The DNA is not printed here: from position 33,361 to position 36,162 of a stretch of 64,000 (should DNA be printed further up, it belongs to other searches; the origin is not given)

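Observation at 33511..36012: Fused E1-like/YcaO cyclodehydratase with no obvious precursor peptide and no stand-alone SagB dehydrogenase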

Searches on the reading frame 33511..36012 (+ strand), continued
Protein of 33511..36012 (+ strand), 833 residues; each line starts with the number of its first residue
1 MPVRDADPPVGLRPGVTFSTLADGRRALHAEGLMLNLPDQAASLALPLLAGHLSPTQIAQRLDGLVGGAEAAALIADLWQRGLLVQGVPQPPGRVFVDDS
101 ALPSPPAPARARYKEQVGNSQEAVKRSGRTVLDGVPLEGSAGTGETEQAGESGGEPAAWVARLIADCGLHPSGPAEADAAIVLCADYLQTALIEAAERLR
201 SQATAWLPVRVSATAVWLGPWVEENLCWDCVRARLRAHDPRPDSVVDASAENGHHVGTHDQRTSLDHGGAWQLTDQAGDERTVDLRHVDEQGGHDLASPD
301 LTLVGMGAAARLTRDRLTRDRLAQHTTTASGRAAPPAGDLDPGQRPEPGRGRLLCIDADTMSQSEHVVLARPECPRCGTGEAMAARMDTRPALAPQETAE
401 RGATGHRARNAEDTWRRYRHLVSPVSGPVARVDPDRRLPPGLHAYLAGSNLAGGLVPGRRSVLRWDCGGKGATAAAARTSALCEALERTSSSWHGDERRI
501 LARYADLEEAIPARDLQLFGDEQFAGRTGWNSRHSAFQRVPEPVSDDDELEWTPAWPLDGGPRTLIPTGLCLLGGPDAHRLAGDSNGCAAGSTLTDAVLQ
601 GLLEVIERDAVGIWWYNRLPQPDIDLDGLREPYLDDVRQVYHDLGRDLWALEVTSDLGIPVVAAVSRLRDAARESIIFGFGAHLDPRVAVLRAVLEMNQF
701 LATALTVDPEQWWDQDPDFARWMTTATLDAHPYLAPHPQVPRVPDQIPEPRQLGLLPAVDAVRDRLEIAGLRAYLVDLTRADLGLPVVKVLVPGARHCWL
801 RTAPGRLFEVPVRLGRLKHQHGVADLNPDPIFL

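Call 62: search_solved_structures(query=A1, max_evalue=0.001, show_alignments=1)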
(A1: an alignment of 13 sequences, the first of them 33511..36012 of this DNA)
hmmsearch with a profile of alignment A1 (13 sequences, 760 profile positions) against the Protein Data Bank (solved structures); distinct sequences matched with E-value up to 0.001: 9.
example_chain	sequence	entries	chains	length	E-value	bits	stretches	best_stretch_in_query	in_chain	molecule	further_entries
4v1t_A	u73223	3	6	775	1.4e-267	893.1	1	10-758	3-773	LYND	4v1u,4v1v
4bs9_A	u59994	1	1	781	1.8e-264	882.8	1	13-758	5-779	TRUD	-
7u58_A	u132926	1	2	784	7.3e-251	837.8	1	13-758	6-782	MusD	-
6pe3_A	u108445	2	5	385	3.3e-35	124.7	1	466-723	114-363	Uncharacterized protein MJ1094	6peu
6ci7_A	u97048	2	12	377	3.6e-28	101.4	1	469-723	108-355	YcaO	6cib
4q84_A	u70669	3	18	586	7.6e-10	40.9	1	510-725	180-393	Ribosomal protein S12 methylthiotransferase accessory factor YcaO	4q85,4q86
3h5a_A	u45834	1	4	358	6.5e-05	24.5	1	152-301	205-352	MccB protein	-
3h5n_A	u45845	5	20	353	0.00023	22.7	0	152-297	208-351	MccB protein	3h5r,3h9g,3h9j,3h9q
6om4_A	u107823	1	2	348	0.00032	22.3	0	152-297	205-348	MccB protein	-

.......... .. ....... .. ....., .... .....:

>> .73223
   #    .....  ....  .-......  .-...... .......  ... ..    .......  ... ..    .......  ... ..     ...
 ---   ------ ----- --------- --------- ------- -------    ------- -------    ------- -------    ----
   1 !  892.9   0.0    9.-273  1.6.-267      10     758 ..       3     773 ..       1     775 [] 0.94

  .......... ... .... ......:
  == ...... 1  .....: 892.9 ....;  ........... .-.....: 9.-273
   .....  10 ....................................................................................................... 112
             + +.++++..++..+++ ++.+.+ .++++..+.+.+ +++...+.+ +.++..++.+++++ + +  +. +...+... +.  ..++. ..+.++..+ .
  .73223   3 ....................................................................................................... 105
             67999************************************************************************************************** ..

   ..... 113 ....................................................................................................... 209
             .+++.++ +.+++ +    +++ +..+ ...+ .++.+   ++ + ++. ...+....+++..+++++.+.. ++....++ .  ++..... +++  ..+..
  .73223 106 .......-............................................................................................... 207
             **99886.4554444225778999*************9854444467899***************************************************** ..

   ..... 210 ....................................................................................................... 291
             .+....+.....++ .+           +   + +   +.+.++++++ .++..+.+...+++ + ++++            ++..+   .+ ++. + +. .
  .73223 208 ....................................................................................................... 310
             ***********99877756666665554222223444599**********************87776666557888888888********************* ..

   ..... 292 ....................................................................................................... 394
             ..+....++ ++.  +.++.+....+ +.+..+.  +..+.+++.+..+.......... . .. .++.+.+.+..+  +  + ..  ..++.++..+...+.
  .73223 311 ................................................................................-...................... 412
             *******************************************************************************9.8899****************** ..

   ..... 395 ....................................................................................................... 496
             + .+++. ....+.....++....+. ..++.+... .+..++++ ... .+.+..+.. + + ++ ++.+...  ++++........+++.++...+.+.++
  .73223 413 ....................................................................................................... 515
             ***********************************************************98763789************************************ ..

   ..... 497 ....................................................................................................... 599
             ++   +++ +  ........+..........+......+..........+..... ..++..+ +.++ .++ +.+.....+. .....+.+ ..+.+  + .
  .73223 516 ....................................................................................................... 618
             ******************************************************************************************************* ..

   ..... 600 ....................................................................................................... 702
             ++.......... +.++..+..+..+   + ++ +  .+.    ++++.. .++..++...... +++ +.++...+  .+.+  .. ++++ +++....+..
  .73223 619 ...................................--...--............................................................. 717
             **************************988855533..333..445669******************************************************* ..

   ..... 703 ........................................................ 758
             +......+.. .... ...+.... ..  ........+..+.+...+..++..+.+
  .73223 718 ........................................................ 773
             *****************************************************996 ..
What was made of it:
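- On PatD/TruD/LynD-type fused YcaO heterocyclase: The family profile also hits MccB (call 62). The family profile aligns from position 10 to LynD residue 3 (call 62).
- The family profile matches LynD, TruD and MusD over the full length, E 1e-267 to 1e-251 (call 62).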

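Call 63: search_solved_structures(query=window:33511-36012:+, max_evalue=0.001, show_alignments=1)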
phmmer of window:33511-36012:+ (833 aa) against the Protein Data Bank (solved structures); distinct sequences matched with E-value up to 0.001: 6.
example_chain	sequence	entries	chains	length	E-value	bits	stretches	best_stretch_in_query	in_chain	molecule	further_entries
4v1t_A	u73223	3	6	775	3.2e-108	366.4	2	351-831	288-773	LYND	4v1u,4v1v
7u58_A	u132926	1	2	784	4.5e-103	349.3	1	350-828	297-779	MusD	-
4bs9_A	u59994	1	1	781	3.3e-101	343.2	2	350-831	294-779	TRUD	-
6ci7_A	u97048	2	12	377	6.9e-16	60.9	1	581-800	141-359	YcaO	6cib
6pe3_A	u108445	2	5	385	1.6e-15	59.7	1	579-704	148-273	Uncharacterized protein MJ1094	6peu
4q84_A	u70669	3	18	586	0.00053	21.6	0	585-699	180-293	Ribosomal protein S12 methylthiotransferase accessory factor YcaO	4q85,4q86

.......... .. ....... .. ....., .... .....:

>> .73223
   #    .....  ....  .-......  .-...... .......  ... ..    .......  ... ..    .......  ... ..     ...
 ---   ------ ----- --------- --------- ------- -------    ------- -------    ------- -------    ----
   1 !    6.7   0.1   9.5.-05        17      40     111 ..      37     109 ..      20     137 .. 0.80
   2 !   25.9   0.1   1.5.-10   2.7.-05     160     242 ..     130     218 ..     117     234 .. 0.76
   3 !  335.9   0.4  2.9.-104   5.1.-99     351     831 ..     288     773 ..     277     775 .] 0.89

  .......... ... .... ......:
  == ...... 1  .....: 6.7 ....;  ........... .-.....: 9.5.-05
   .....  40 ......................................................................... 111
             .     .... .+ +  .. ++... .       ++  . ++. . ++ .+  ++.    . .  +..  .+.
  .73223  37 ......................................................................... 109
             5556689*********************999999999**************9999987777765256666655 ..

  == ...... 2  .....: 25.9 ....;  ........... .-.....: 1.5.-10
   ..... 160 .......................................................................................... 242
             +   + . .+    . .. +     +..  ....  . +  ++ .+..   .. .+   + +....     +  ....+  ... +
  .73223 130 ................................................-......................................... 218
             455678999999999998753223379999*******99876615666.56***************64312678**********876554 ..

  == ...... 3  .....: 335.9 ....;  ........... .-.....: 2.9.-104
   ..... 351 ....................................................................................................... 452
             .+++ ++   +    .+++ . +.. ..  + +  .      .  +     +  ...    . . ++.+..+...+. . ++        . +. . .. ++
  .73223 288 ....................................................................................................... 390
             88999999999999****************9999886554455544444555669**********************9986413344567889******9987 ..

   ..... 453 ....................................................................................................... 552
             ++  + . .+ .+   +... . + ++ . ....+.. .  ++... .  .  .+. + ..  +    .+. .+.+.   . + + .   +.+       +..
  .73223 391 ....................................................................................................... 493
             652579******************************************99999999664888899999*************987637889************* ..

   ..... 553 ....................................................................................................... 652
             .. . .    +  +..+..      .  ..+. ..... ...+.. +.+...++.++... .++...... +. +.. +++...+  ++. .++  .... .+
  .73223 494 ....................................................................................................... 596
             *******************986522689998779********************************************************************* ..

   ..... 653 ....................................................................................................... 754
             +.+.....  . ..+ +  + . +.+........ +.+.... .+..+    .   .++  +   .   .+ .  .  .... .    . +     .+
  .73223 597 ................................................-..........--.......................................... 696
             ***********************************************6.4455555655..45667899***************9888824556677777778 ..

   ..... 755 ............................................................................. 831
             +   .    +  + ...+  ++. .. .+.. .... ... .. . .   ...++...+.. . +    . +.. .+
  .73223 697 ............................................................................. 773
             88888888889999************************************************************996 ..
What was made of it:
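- On PatD/TruD/LynD-type fused YcaO heterocyclase: The single-sequence match to LynD domain 1 is weak, 6.7 bits (call 63).
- The window protein alone gives E 3e-108 (call 63). The enzyme is equally close to the plain heterocyclases LynD and TruD (calls 62, 63).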

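Call 64: predict_structure(alignment_id=A1)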
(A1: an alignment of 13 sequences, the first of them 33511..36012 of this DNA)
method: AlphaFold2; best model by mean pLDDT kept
length: 833 residues; sequences in the alignment: 13
mean_pLDDT: 67.9   pTM: 0.66
mean pLDDT of the five models: 67.9, 67.3, 66.5, 65.0, 64.2
residues with pLDDT >= 90: 141; 70-90: 346; 50-70: 136; < 50: 210
segments of 3 or more residues with pLDDT < 50: 1-5, 30-34, 89-156, 166-171, 239-349, 452-464
pLDDT, mean of each block of 10 residues (from residue 1): 52 64 59 54 78 82 76 77 60 30 33 34 32 36 32 45 49 56 69 76 75 64 76 64 29 28 31 38 39 32 26 32 42 40 39 64 68 77 86 80 63 87 77 87 84 43 61 90 88 84 91 79 79 66 86 92 89 76 79 92 91 88 86 89 94 91 92 86 89 89 75 72 86 86 62 82 92 92 89 71 62 85 75 59
secondary structure, 60 per line:
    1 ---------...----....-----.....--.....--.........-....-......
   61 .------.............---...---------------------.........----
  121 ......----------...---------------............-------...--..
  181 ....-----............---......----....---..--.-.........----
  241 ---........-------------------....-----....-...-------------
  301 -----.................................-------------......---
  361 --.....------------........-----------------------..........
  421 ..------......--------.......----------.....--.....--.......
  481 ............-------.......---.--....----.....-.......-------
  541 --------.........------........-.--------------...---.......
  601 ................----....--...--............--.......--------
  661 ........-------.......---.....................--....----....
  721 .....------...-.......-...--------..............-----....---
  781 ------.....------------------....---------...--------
elements in order (helices of 4 or more, strands of 3 or more residues): E10-12 E17-20 E26-30 E33-37 H40-48 E50-53 H55-61 H68-80 E84-86 H108-116 H121-126 E137-139 H155-166 E179-184 H190-201 E205-210 E215-218 H228-236 H244-251 E271-274 E280-283 H306-338 E352-357 E363-367 H380-387 H411-421 E429-434 E443-449 H460-464 E467-471 H474-491 E500-503 H513-516 H521-525 H527-533 E549-557 E564-567 H568-571 E588-590 H594-616 E621-624 H632-643 E646-652 E661-668 E676-682 H686-706 H709-712 H717-725 E736-742 H755-768 E774-777 E787-791 H810-813
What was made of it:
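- On PatD/TruD/LynD-type fused YcaO heterocyclase: Caveat: a 111-aa disordered insert lies between the two pairs (call 64). The model has strands plus three helices at aa 10-86 with pLDDT 52-82 (call 64).
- Checked: The family profile aligns from position 10 to LynD residue 3 (calls 62, 64).
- The enzyme keeps an RRE leader-binding domain (calls 62, 64).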

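Call 71: find_related_loci(query=window:33511-36012:+, collection=metagenome_contigs, flank=8000)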
Query window:33511-36012:+ (833 aa) in metagenome_contigs; peptide patterns used: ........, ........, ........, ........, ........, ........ (x = any residue, [..] = any of these).
128 stretches matched a pattern; 21 encode a relative of the query (tblastn E <= 1e-3); 21 distinct loci.
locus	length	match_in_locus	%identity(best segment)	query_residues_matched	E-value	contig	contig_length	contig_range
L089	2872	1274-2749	42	351-833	3e-107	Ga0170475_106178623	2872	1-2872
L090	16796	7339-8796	37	351-833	1e-101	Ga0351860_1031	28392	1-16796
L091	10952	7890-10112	40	25-833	1e-95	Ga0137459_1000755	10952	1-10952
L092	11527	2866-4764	38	153-833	2e-86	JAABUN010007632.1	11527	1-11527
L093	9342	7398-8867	39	353-833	7e-85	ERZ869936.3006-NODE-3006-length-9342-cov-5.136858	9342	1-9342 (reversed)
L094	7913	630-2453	39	160-833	9e-85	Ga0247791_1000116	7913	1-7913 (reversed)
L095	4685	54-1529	40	352-833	1e-83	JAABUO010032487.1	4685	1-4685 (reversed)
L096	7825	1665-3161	32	340-833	4e-81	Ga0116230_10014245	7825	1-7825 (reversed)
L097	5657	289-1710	37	351-833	8e-79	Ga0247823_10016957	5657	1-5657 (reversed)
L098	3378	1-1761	34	182-828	1e-76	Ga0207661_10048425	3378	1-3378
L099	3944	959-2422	33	350-833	2e-75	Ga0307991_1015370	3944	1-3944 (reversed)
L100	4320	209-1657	37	352-833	2e-72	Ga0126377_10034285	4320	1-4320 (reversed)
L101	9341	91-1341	39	405-828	2e-67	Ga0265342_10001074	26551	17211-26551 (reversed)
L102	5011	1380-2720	33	350-833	3e-63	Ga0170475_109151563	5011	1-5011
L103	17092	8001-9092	34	469-828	5e-50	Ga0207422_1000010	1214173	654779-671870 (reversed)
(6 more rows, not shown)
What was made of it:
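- Tried and rejected: The best was 42% identical (call 71).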

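Call 82: fold_search(model_id=the predicted structure, library=pdb)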
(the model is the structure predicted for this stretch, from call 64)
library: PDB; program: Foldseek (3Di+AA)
matches with E <= 10: 482; with E <= 0.001: 52
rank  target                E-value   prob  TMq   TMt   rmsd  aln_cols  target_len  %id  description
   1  4v1v_A                6.4e-59  1.00  0.65  0.72  10.7       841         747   29  Heterocyclase in complex with substrate and Cofactor (released 2015-01-14)
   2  4v1v_B                1.2e-58  1.00  0.65  0.72  11.0       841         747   29  Heterocyclase in complex with substrate and Cofactor (released 2015-01-14)
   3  4v1u_A                1.8e-58  1.00  0.66  0.73  10.6       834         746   29  Heterocyclase in complex with substrate and Cofactor (released 2015-01-14)
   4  4v1u_B                1.9e-57  1.00  0.66  0.73  10.5       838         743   28  Heterocyclase in complex with substrate and Cofactor (released 2015-01-14)
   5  4v1t_A                2.6e-57  1.00  0.66  0.73  10.6       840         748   29  Heterocyclase in complex with substrate and Cofactor (released 2015-01-14)
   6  4v1t_B                5.0e-57  1.00  0.66  0.72  10.6       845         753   29  Heterocyclase in complex with substrate and Cofactor (released 2015-01-14)
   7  4bs9                  2.0e-50  1.00  0.59  0.69  11.0       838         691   27  Structure of the heterocyclase TruD (released 2013-11-06)
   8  7u58_A                1.2e-47  1.00  0.64  0.81   5.6       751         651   27  YcaO-mediated ATP-dependent peptidase activity in ribosomal peptide biosynthesis (released 2022-11-02)
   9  7u58_B                9.5e-47  1.00  0.64  0.82   5.4       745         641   28  YcaO-mediated ATP-dependent peptidase activity in ribosomal peptide biosynthesis (released 2022-11-02)
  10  6peu_B                2.1e-20  1.00  0.36  0.75   3.9       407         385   20  Structure of YcaO enzyme from Methanocaldococcus jannaschii in complex with peptide (released 2019-11-06)
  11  6peu_C                4.3e-20  1.00  0.39  0.80   4.5       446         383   19  Structure of YcaO enzyme from Methanocaldococcus jannaschii in complex with peptide (released 2019-11-06)
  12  6peu_A                7.0e-20  1.00  0.37  0.77   4.0       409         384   20  Structure of YcaO enzyme from Methanocaldococcus jannaschii in complex with peptide (released 2019-11-06)
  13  6pe3                  8.7e-20  1.00  0.37  0.77   5.3       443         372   20  Structure of YcaO enzyme from Methanocaldococcus jannaschii in complex with ATP (released 2020-01-08)
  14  6peu_D                3.7e-19  1.00  0.39  0.81   4.4       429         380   19  Structure of YcaO enzyme from Methanocaldococcus jannaschii in complex with peptide (released 2019-11-06)
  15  6cib_A                8.3e-19  1.00  0.34  0.74   5.4       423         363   23  The structure of YcaO from Methanopyrus kandleri bound with AMPPCP and Mg2+ (released 2018-03-21)
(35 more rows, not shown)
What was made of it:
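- The AlphaFold model matches LynD with TM 0.72 normalised to the target (calls 64, 82). MusD (7U58, 'YcaO-mediated ATP-dependent peptidase activity') is among the three closest solved relatives (calls 62, 82).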
